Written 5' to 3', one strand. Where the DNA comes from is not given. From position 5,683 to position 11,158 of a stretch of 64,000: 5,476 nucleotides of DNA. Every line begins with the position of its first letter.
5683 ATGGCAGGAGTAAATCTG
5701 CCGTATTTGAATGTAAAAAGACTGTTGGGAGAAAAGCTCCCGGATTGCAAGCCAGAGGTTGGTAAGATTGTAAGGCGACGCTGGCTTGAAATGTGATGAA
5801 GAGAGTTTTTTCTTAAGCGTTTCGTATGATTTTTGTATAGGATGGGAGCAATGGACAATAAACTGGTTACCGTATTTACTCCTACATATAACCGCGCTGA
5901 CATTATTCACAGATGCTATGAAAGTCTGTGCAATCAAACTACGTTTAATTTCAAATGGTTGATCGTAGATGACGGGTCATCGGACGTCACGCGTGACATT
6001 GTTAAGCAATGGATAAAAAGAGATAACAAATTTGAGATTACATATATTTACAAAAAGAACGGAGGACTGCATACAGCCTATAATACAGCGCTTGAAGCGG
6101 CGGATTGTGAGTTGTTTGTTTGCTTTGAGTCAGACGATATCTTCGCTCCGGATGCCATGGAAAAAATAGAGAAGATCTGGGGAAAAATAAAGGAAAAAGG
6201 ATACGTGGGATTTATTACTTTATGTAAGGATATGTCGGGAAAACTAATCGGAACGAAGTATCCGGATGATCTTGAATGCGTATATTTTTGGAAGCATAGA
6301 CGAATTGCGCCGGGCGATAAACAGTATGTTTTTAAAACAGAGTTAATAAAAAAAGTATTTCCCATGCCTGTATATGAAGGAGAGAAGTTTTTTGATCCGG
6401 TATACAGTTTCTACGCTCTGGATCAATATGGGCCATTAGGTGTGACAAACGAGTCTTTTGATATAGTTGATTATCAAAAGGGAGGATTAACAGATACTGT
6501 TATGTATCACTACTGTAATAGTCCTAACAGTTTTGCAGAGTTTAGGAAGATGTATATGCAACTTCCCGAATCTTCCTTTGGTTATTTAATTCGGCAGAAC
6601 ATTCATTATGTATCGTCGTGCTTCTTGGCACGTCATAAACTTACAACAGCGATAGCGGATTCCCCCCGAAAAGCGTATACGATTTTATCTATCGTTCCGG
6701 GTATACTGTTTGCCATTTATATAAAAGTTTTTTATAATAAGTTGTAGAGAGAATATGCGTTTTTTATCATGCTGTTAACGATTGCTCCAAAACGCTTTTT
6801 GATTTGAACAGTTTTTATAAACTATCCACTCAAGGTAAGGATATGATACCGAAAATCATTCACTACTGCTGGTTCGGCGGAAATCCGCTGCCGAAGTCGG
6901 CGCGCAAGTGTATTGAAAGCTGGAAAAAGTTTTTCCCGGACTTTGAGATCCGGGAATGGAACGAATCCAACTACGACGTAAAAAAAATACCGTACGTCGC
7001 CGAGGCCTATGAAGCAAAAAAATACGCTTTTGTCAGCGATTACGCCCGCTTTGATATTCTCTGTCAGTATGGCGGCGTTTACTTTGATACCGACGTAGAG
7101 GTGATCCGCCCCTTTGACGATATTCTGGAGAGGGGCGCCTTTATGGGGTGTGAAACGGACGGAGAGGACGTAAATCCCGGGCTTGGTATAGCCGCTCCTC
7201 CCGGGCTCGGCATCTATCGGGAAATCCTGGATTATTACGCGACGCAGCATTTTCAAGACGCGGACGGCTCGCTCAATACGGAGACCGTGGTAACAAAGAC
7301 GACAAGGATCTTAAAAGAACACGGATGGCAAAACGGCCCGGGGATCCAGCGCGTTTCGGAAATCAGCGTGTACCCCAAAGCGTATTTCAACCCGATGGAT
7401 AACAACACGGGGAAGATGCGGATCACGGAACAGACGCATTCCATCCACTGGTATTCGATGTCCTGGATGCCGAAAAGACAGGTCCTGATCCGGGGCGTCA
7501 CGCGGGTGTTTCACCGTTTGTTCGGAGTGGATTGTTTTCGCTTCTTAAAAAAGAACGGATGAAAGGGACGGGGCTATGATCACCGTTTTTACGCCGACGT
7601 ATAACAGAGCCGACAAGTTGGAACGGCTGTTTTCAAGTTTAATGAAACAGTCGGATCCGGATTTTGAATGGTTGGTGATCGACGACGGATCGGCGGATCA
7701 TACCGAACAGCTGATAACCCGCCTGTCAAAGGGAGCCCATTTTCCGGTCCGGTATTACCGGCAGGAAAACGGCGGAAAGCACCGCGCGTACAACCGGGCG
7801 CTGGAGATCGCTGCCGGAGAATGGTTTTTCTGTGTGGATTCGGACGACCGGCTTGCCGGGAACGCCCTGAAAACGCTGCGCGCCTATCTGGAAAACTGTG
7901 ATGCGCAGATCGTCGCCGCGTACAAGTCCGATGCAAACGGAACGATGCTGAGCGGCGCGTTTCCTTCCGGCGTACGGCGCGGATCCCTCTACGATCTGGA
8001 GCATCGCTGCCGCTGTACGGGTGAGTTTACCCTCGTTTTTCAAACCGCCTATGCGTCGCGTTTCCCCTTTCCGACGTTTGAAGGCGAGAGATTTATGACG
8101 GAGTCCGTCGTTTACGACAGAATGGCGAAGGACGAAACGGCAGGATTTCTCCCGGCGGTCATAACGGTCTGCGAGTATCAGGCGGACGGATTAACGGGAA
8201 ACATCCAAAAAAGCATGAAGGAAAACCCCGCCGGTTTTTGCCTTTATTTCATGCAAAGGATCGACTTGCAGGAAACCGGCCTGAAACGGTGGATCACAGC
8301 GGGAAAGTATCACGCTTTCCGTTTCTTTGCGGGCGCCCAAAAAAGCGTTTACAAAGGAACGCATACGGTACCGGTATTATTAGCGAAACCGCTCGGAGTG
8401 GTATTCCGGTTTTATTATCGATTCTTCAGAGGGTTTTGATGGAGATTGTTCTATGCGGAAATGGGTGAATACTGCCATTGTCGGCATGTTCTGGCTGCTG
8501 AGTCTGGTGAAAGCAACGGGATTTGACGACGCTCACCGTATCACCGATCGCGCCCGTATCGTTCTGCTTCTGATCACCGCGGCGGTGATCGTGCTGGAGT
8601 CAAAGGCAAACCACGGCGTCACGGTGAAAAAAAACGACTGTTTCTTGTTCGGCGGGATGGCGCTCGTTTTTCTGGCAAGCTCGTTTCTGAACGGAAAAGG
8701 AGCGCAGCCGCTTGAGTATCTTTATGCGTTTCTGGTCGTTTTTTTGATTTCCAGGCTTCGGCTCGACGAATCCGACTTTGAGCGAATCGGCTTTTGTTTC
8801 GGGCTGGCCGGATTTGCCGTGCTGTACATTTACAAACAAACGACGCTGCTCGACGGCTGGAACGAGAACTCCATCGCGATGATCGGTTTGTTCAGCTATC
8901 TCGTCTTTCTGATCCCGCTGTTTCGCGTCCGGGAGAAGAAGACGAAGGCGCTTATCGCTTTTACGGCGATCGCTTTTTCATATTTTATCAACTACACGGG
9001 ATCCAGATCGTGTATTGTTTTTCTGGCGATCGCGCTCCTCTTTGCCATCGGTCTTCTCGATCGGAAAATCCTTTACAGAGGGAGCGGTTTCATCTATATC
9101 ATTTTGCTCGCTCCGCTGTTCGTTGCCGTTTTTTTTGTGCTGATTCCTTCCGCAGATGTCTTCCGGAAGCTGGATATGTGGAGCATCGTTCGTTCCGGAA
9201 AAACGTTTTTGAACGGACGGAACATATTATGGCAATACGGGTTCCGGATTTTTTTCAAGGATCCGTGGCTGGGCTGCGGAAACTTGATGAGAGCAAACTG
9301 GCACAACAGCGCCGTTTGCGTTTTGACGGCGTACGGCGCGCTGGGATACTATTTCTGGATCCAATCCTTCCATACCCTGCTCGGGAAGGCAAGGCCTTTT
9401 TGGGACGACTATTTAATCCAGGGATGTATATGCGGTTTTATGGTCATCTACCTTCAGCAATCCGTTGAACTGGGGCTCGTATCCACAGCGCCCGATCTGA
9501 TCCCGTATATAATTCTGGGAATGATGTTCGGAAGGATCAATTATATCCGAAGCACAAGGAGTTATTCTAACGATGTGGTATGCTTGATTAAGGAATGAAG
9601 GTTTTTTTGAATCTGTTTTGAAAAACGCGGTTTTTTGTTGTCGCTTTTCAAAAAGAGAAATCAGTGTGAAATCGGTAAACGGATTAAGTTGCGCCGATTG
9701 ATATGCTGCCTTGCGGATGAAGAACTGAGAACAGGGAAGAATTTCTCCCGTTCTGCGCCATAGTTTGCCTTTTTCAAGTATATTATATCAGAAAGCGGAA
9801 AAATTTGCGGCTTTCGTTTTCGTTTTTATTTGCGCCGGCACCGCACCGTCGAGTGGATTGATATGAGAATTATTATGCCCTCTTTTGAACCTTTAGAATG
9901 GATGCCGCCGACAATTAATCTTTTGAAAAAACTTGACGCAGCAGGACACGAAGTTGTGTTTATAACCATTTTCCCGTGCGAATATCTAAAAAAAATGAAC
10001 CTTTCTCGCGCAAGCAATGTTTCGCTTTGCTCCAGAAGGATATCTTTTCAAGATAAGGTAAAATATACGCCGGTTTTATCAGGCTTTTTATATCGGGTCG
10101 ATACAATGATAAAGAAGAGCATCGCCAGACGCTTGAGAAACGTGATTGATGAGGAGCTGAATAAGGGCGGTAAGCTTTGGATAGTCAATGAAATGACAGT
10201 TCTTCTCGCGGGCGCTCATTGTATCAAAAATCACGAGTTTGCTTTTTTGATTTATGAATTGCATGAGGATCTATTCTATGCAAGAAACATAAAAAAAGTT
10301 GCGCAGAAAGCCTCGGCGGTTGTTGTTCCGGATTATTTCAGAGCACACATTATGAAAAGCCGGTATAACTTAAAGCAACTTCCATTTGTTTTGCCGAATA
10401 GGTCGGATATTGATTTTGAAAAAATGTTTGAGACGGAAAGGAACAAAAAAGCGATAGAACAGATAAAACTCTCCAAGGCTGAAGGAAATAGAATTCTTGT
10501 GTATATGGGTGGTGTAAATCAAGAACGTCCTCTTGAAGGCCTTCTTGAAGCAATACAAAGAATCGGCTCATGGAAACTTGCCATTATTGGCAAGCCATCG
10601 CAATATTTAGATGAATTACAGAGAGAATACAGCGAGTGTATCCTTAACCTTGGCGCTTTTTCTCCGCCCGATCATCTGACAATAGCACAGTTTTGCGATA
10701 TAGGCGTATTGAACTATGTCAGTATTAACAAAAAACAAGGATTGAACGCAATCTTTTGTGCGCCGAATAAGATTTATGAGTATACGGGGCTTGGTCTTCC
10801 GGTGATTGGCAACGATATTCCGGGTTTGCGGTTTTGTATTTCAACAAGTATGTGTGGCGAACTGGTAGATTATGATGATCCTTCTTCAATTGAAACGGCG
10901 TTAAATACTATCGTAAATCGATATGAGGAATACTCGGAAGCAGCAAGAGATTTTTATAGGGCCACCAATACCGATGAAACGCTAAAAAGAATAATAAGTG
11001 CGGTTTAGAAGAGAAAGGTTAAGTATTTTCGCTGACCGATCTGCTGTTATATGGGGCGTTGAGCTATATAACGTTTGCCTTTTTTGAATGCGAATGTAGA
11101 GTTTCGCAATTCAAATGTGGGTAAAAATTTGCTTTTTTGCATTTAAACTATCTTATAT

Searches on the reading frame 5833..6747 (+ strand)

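Call 63: search_protein_families(library=pfam, proteins=[window:5833-6747:+], max_evalue=0.00001)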
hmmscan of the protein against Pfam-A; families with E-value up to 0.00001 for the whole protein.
window:5833-6747:+ (304 aa): 2 families
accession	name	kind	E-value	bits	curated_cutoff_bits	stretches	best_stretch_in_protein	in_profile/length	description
PF00535.33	Glycos_transf_2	-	1.1e-27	97.5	23.3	1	13-137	1-124/168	Glycosyl transferase family 2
PF10111.15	Glyco_tranf_2_2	-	5.8e-06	26.4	27.3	1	28-115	15-105/276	Glycosyltransferase like family 2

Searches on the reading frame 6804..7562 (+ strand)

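Call 63: search_protein_families(library=pfam, proteins=[window:6804-7562:+], max_evalue=0.00001)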
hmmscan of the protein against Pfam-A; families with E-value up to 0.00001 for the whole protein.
window:6804-7562:+ (252 aa): 3 families
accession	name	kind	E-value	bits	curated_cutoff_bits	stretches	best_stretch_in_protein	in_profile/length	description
PF04488.21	Gly_transf_sug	-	2.4e-16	60.6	23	1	30-110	1-89/93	Glycosyltransferase sugar-binding region containing DXD motif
PF05704.18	Caps_synth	-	5.3e-13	49.4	24.5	1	4-118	35-154/278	Capsular polysaccharide synthesis protein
PF12919.13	TcdA_TcdB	-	9.7e-07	28.8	23.6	0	66-98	162-194/382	TcdA/TcdB catalytic glycosyltransferase domain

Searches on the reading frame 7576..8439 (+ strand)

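Call 63: search_protein_families(library=pfam, proteins=[window:7576-8439:+], max_evalue=0.00001)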
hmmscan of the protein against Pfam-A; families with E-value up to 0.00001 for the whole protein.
window:7576-8439:+ (287 aa): 2 families
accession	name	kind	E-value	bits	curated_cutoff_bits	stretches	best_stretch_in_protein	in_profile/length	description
PF00535.33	Glycos_transf_2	-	1.9e-27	96.7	23.3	1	3-114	1-112/168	Glycosyl transferase family 2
PF13641.12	Glyco_tranf_2_3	-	2.6e-06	28.1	27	1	2-117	3-123/230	Glycosyltransferase like family 2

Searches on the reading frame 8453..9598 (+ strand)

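Call 63: search_protein_families(library=pfam, proteins=[window:8453-9598:+], max_evalue=0.00001)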
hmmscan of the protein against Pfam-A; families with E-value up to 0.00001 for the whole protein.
window:8453-9598:+ (381 aa): 1 family
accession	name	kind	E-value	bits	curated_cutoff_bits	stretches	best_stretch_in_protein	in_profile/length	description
PF04932.20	Wzy_C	-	1.2e-06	28.8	31.7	1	171-279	2-105/149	O-Antigen ligase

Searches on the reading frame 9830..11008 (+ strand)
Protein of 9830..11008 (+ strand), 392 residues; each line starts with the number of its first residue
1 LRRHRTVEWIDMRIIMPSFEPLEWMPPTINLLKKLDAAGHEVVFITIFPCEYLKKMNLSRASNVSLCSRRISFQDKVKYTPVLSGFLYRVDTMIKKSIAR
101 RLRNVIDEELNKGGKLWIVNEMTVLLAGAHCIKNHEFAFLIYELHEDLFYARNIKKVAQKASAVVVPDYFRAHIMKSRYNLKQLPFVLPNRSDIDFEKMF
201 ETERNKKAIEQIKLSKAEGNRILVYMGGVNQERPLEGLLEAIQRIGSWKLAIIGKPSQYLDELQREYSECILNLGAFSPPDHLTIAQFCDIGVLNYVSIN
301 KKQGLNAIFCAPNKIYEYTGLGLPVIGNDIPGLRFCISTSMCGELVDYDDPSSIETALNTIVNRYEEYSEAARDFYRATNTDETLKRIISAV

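Call 63: search_protein_families(library=pfam, proteins=[window:9830-11008:+], max_evalue=0.00001)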
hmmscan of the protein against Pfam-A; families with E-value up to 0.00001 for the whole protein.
window:9830-11008:+ (392 aa): 2 families
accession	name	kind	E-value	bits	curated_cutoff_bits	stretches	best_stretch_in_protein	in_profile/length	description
PF13692.12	Glyco_trans_1_4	-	1.5e-08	35.5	27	1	221-362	2-140/142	Glycosyl transferases group 1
PF00534.26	Glycos_transf_1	-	9.1e-06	25.7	26.4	0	211-369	6-163/172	Glycosyl transferases group 1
